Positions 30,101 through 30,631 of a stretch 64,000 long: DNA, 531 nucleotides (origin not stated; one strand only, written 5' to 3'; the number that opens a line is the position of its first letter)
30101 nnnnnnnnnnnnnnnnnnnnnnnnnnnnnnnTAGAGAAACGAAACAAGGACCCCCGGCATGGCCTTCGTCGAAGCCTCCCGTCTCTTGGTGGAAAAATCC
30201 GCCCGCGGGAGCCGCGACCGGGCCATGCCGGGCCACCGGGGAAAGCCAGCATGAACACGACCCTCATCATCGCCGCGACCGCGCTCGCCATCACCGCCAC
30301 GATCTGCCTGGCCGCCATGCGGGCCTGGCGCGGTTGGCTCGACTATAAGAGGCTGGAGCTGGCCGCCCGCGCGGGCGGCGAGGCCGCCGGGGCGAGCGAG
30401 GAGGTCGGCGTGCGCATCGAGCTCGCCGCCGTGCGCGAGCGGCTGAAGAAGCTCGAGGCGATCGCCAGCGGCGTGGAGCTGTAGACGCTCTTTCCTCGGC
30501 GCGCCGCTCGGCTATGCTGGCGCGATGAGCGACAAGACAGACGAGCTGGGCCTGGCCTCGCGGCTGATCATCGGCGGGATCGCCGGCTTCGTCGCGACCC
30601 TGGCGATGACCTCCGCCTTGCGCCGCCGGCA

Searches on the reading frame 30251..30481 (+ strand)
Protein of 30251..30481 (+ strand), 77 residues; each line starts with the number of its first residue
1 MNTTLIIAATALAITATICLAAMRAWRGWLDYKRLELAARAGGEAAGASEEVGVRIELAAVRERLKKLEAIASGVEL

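Call 16: search_protein_families(library=pfam, proteins=[window:30251-30481:+], max_evalue=10)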
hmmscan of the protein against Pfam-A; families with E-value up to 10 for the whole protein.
window:30251-30481:+ (77 aa): 1 family
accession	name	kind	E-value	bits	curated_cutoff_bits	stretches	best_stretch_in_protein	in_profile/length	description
PF10821.13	DUF2567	-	0.12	12.8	30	1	4-56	49-98/166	Protein of unknown function (DUF2567)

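Call 18: search_protein_families(library=ncbifam, proteins=[window:30251-30481:+], max_evalue=0.01)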
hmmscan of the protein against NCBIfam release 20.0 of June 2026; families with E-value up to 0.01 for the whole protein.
window:30251-30481:+ (77 aa): 0 families

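Call 55: search_protein_families(library=pfam, alignment_id=A1, max_evalue=10)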
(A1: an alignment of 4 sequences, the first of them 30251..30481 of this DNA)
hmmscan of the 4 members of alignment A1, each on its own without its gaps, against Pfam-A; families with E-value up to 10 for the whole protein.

A. member 1, window:30251-30481:+ (77 aa): 1 family
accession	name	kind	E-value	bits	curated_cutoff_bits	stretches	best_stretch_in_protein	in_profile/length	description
PF10821.13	DUF2567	-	0.12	12.8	30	1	4-56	49-98/166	Protein of unknown function (DUF2567)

B. families by the number of members that match (of 4 scanned): 5 families
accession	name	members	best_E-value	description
PF06305.16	LapA_dom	2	0.59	Lipopolysaccharide assembly protein A domain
PF02312.22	CBF_beta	1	0.021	Core binding factor beta subunit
PF10821.13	DUF2567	1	0.12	Protein of unknown function (DUF2567)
PF23094.2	MBTPS1_3rd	1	0.13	MBTPS1, third Ig-like domain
PF11159.13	DUF2939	1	0.18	Protein of unknown function (DUF2939)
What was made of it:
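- Checked: It gives no PspB hit in Pfam or NCBIfam (calls 16, 18, 55), so only its resemblance to PspB is confirmed, not membership.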

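Call 71: find_homologous_proteins(query=A1, max_evalue=0.001)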
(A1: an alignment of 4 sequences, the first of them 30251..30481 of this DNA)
Query A1 (4 sequences) (77 aa, profile of the alignment): 3699 proteins with E <= 0.001 among 8000 candidates; the best 120 are listed.
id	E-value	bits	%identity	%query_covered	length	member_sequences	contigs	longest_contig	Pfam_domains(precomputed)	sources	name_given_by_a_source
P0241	2.1e-38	148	69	100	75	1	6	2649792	-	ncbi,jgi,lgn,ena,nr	ncbi:MAG: hypothetical protein E6G92_11080 [Alphaproteobacteria bacterium]|nr:MAG: hypothetical prot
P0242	5.3e-38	147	67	78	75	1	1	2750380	-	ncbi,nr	ncbi:MAG: hypothetical protein KF780_04335 [Sphingomonas sp.]|nr:hypothetical protein [Sphingomonas 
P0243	2.4e-37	145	100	100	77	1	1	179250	-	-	-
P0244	4.8e-37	144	70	100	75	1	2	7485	-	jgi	jgi:hypothetical protein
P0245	7.6e-37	143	71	100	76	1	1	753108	-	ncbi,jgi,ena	-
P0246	1.5e-36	142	81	100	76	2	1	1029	-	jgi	jgi:hypothetical protein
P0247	3.9e-36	141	71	100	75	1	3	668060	-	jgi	jgi:hypothetical protein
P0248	1.2e-35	139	70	100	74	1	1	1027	-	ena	-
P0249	1.2e-35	139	77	100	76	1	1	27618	-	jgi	jgi:hypothetical protein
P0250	1.3e-35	139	70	100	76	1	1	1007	-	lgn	-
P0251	1.5e-35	139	77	100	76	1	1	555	-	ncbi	-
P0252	2.1e-35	139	79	100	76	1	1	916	-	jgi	-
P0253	2.3e-35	139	78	78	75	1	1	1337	-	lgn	-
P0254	2.4e-35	139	71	100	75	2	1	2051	-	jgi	jgi:hypothetical protein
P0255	3.0e-35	138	77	100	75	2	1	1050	-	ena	-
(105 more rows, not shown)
